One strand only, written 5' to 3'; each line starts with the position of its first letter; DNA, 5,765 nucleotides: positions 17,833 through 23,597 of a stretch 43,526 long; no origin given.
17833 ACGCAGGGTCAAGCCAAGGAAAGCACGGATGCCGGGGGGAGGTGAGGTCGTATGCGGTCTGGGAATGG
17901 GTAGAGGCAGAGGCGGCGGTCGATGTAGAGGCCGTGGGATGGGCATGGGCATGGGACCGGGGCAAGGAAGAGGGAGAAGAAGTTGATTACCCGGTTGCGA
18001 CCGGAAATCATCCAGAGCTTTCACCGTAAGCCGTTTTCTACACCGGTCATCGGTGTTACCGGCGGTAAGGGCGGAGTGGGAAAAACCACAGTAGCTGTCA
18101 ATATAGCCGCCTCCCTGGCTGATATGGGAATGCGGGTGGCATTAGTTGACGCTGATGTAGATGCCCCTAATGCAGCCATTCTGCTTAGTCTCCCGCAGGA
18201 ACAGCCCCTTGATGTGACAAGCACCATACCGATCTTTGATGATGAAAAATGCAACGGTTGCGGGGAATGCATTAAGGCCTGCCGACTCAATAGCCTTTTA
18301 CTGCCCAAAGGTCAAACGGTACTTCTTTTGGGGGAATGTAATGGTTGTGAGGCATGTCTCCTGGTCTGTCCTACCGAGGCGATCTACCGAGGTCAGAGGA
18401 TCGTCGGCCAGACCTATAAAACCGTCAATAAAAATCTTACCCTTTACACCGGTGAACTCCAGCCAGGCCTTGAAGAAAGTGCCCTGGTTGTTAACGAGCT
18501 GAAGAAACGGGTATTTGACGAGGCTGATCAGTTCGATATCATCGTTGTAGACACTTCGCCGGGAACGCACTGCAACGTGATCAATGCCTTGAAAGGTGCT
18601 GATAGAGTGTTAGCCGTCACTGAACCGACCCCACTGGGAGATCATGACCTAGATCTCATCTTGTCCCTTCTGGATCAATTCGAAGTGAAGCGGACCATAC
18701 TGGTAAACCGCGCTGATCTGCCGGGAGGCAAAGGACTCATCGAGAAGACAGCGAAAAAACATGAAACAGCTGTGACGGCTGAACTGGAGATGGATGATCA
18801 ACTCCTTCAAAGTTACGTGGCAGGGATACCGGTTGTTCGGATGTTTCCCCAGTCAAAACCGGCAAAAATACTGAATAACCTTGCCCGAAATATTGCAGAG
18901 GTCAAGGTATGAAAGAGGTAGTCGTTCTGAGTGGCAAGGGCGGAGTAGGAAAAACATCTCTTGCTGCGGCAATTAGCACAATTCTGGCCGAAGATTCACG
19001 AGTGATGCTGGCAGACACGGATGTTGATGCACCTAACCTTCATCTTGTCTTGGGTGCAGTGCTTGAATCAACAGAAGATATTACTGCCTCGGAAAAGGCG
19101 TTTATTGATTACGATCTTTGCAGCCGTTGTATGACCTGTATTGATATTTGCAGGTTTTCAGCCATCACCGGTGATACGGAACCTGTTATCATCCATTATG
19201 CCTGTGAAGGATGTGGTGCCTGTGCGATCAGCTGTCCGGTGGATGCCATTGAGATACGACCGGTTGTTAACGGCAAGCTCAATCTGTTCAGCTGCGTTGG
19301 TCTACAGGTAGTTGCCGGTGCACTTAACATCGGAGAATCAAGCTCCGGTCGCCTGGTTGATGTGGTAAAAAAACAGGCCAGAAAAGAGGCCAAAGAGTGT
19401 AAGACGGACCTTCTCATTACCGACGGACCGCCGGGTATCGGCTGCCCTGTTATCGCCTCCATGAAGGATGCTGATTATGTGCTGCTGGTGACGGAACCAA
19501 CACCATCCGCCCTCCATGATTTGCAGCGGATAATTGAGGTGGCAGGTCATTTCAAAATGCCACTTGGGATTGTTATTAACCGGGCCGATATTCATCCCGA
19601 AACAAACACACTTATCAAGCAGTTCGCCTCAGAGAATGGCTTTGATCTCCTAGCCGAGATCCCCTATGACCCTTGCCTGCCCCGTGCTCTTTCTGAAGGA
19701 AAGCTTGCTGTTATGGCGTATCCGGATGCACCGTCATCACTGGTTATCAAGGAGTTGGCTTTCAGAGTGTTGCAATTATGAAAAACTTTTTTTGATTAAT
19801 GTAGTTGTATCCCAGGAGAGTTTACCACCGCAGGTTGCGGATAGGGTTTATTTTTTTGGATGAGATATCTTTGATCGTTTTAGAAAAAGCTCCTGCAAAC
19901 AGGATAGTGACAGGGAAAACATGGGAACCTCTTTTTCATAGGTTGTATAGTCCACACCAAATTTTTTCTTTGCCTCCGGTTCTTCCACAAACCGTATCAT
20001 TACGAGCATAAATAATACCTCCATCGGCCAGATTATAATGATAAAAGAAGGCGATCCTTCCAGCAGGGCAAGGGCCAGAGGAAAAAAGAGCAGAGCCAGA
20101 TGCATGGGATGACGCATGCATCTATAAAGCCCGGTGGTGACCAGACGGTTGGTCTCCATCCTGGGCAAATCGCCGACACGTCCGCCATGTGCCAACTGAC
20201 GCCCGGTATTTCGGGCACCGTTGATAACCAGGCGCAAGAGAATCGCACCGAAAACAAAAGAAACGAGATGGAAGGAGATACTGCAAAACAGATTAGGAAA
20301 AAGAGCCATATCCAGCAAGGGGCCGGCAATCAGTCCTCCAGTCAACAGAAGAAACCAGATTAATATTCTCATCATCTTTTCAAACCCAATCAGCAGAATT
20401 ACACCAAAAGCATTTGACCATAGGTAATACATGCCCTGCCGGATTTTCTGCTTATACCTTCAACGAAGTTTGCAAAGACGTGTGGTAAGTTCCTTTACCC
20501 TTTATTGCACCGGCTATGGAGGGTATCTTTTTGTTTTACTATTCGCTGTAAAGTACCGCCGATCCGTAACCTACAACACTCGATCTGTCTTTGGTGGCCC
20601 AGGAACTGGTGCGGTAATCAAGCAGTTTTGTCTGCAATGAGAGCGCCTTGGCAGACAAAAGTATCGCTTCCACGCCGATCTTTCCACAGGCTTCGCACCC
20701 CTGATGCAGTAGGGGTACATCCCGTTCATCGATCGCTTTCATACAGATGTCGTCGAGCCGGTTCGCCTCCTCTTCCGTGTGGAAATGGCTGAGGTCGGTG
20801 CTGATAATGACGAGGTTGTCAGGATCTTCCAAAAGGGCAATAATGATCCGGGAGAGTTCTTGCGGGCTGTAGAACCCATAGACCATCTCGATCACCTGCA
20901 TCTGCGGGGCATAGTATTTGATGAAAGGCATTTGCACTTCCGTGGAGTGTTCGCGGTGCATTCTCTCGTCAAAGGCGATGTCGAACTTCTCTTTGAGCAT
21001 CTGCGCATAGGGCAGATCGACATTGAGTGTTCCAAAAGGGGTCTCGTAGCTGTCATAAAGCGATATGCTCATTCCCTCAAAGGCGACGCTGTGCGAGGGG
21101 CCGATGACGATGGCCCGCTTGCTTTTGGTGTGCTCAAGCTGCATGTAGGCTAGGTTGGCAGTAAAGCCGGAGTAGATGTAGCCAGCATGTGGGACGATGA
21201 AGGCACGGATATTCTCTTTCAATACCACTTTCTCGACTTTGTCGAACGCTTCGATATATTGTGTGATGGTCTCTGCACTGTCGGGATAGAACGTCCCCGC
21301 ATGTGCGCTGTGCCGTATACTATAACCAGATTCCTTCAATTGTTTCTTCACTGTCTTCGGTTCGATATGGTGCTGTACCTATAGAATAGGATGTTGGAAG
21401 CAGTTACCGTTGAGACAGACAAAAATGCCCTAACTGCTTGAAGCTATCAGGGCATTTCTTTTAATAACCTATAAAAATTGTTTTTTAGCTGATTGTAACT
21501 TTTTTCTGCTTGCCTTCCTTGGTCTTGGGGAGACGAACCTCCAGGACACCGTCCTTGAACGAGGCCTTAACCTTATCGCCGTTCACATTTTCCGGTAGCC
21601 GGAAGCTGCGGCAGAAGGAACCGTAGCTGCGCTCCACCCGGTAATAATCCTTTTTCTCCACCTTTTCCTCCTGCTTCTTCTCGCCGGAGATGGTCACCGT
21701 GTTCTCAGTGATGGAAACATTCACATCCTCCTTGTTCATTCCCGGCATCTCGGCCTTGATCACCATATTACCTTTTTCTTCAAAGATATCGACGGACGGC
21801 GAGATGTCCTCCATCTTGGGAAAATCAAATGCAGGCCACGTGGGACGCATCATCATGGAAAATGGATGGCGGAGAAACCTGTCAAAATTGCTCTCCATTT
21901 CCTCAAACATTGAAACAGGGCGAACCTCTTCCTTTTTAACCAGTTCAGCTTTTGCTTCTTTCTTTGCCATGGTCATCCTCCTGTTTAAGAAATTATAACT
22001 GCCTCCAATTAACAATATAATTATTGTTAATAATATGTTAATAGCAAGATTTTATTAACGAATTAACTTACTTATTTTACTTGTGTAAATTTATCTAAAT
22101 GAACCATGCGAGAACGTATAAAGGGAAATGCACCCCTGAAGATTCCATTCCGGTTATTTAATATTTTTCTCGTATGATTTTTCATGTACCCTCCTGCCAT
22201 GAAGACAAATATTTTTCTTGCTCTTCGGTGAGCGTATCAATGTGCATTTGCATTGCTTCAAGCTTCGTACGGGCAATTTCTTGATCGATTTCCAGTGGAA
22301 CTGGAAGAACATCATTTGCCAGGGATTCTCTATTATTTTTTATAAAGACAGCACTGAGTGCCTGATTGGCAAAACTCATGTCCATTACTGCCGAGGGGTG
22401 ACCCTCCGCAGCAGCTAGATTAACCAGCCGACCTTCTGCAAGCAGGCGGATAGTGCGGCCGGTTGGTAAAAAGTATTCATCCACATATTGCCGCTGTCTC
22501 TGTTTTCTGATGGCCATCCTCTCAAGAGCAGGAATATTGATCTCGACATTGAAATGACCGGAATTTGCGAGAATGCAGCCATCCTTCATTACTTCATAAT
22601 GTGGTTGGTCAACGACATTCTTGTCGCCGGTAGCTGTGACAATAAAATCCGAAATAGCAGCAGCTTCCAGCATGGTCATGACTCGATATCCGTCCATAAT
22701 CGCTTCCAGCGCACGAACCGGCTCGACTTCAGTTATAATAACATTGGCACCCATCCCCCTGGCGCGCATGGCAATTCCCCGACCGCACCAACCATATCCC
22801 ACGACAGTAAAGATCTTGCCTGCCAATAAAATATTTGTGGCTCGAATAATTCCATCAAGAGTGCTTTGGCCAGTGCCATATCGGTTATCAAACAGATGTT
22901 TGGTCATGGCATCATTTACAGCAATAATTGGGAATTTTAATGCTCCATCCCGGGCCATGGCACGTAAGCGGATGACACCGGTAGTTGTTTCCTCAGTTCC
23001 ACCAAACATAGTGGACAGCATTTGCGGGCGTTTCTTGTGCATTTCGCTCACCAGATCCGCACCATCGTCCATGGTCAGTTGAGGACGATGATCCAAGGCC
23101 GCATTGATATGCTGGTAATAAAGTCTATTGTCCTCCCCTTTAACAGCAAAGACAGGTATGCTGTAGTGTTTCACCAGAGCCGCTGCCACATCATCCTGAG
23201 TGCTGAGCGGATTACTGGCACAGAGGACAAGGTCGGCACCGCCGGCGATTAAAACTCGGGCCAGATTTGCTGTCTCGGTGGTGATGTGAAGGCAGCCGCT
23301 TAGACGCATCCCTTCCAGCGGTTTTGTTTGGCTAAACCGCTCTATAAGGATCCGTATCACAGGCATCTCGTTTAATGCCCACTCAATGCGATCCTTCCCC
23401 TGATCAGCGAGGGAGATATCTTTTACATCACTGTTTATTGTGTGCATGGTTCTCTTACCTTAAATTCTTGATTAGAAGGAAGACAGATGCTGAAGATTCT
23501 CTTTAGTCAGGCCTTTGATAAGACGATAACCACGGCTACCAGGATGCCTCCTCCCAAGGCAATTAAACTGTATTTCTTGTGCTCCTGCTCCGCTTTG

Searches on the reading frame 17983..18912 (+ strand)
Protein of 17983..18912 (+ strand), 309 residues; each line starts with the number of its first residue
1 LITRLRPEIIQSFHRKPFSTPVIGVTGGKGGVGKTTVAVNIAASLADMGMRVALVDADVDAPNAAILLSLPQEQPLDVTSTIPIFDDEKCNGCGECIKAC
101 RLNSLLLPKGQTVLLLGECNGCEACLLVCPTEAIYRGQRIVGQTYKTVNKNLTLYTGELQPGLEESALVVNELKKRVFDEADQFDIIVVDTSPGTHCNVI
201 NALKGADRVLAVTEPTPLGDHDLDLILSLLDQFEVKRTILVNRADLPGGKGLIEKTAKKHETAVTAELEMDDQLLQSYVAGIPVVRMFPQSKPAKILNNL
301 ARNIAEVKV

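Call 99: search_protein_families(library=pfam, proteins=[window:17983-18912:+], max_evalue=0.00001)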
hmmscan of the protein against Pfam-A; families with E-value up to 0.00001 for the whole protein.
window:17983-18912:+ (309 aa): 14 families
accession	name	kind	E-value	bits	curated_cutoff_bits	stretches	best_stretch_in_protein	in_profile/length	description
PF10609.15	ParA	-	9.2e-20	71.5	27.1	1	22-83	5-67/246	NUBPL iron-transfer P-loop NTPase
PF13614.12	AAA_31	-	3.2e-18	66.7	27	1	22-70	3-50/177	AAA domain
PF01656.29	CbiA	-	9.6e-17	61.5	25.4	1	23-276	1-117/125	CobQ/CobB/MinD/ParA nucleotide binding domain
PF00037.32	Fer4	-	5.6e-11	42.2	21.1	0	83-100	1-18/24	4Fe-4S binding domain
PF02374.21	ArsA_ATPase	-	5.4e-10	39.4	24.3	1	26-58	6-38/305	Anion-transporting ATPase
PF12838.12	Fer4_7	-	2.7e-09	37.8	27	0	119-146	2-29/52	4Fe-4S dicluster domain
PF09140.17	MipZ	-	6.5e-09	35.9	20.7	0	23-59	3-39/262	ATPase MipZ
PF00142.24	Fer4_NifH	-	4.3e-08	33.4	25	0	28-68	7-47/271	4Fe-4S iron sulfur cluster binding proteins, NifH/frxC family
PF14697.11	Fer4_21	-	6e-08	33.1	35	1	86-134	4-57/59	4Fe-4S dicluster domain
PF12797.12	Fer4_2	-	1.2e-07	31.7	24.5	0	82-100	2-20/22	4Fe-4S binding domain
PF12837.12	Fer4_6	-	1.9e-07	31.1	25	0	82-100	1-19/24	4Fe-4S binding domain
PF13237.11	Fer4_10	-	1.9e-06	28.2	25.5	0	83-130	2-53/53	4Fe-4S dicluster domain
PF13484.11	Fer4_16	-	2.9e-06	28.4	30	0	118-140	1-22/66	4Fe-4S double cluster binding domain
PF13187.11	Fer4_9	-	5.6e-06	26.7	27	0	89-134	1-52/52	4Fe-4S dicluster domain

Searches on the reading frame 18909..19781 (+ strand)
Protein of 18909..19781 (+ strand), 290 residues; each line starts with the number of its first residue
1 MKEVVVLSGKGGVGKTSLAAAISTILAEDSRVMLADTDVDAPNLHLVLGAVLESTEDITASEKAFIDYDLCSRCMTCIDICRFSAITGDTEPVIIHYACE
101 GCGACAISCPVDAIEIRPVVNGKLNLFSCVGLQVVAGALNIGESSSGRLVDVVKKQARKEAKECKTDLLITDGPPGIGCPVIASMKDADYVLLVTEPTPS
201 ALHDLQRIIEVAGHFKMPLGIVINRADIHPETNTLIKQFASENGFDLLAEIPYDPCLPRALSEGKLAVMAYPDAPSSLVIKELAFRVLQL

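Call 99: search_protein_families(library=pfam, proteins=[window:18909-19781:+], max_evalue=0.00001)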
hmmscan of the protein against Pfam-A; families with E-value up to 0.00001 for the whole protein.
window:18909-19781:+ (290 aa): 10 families
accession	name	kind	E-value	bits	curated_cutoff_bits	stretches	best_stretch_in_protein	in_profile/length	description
PF01656.29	CbiA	-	3.8e-20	72.6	25.4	1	4-265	1-123/125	CobQ/CobB/MinD/ParA nucleotide binding domain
PF10609.15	ParA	-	1.5e-18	67.6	27.1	2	157-287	103-245/246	NUBPL iron-transfer P-loop NTPase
PF00037.32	Fer4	-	2.2e-11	43.5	21.1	0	92-115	1-24/24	4Fe-4S binding domain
PF13614.12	AAA_31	-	2.5e-10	41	27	0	1-41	1-42/177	AAA domain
PF12838.12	Fer4_7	-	7e-08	33.2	27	0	99-123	2-32/52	4Fe-4S dicluster domain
PF14697.11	Fer4_21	-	3.5e-07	30.7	35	1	64-115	1-58/59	4Fe-4S dicluster domain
PF02374.21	ArsA_ATPase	-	7.2e-07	29.1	24.3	1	3-44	2-43/305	Anion-transporting ATPase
PF12837.12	Fer4_6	-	8.5e-07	29.1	25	0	96-114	6-24/24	4Fe-4S binding domain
PF00142.24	Fer4_NifH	-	2e-06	27.9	25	0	185-287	138-244/271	4Fe-4S iron sulfur cluster binding proteins, NifH/frxC family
PF13237.11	Fer4_10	-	3.3e-06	27.3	25.5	0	65-110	3-53/53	4Fe-4S dicluster domain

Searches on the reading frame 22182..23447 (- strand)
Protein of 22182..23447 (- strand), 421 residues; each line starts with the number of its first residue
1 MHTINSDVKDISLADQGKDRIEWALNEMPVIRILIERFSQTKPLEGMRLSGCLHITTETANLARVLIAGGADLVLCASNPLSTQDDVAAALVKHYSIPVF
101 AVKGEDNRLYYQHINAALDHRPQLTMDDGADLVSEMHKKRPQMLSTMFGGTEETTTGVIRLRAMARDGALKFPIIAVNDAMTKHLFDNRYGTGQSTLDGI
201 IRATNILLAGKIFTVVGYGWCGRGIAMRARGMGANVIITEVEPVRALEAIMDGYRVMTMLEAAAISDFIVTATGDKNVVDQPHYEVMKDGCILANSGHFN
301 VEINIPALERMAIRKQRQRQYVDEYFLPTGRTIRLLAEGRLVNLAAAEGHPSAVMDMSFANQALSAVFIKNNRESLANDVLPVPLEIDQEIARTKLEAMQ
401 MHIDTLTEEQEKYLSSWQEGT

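Call 99: search_protein_families(library=pfam, proteins=[window:22182-23447:-], max_evalue=0.00001)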
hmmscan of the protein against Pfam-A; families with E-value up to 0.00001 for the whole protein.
window:22182-23447:- (421 aa): 4 families
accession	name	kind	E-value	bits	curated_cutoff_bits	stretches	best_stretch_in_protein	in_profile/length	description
PF05221.23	AdoHcyase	-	7.5e-63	212.9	25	2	7-138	3-138/299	S-adenosyl-L-homocysteine hydrolase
PF00670.27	AdoHcyase_NAD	-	3.6e-51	173.9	27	1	188-348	1-161/162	S-adenosyl-L-homocysteine hydrolase, NAD binding domain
PF07991.19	KARI_N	-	5.4e-08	33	20.6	1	208-304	2-102/165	Acetohydroxy acid isomeroreductase, NADPH-binding domain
PF02826.25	2-Hacid_dh_C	-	3.1e-07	30.4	25.1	1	207-297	33-127/178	D-isomer specific 2-hydroxyacid dehydrogenase, NAD binding domain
